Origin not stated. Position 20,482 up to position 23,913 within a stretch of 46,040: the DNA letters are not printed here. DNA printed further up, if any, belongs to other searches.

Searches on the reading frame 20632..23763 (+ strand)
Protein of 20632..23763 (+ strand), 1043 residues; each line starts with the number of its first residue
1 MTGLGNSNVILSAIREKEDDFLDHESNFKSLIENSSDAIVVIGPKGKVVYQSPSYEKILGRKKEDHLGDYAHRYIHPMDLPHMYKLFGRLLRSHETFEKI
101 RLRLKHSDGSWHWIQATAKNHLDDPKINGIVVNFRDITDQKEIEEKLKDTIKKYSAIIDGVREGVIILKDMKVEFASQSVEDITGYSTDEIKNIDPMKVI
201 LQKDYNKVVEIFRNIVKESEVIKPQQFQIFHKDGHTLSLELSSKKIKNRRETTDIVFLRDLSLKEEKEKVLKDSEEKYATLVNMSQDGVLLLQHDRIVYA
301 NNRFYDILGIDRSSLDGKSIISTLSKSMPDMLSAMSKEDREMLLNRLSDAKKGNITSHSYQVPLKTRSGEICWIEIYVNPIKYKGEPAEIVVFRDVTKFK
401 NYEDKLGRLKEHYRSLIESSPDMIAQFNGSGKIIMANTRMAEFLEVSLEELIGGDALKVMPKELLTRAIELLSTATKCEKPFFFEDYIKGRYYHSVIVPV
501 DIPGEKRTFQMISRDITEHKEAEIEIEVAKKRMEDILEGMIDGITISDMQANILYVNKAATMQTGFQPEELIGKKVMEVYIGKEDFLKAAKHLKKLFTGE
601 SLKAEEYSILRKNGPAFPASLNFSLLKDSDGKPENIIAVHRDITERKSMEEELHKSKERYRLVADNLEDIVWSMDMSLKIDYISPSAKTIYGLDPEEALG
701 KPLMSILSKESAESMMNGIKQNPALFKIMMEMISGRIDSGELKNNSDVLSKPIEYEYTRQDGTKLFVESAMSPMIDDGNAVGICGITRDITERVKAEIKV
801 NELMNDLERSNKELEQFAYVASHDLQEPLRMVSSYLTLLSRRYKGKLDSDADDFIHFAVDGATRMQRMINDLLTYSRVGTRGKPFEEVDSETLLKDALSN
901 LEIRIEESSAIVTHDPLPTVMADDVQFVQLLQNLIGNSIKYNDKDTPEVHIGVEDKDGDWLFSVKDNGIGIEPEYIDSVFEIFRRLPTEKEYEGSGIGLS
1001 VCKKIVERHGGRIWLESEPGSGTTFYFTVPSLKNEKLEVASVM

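Call 17: search_protein_families(library=pfam, proteins=[window:20632-23763:+], max_evalue=0.001)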
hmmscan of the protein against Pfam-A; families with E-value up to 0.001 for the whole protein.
window:20632-23763:+ (1043 aa): 10 families
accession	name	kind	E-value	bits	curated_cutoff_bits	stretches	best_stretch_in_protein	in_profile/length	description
PF13426.13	PAS_9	-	1e-62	209.2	27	5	542-645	2-103/103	PAS domain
PF00989.32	PAS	-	3e-62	208.1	22.6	6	532-643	2-113/113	PAS fold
PF08448.16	PAS_4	-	1.7e-49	167.1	23.1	3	538-647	2-109/110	PAS fold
PF08447.18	PAS_3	-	1.9e-45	153.5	25.6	4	49-123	2-77/89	PAS fold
PF13188.13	PAS_8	-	4.2e-36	122.1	21.8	2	276-321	1-44/65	PAS domain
PF02518.31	HATPase_c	-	2.2e-29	102.6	26.4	1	923-1031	2-109/111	Histidine kinase-, DNA gyrase B-, and HSP90-like ATPase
PF00512.31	HisKA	-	6e-11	42.7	26.9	1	814-879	2-64/66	His Kinase A (phospho-acceptor) domain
PF14598.12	PAS_11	-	7.8e-08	32.7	25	0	545-614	6-74/109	PAS domain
PF12860.13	PAS_7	-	1.7e-07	31.8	27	0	283-403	3-114/115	PAS fold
PF24820.1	Diguanyl_cycl_sensor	-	5.8e-06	26.6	28.1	0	424-456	9-41/109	Diguanylate cyclase-like sensor domain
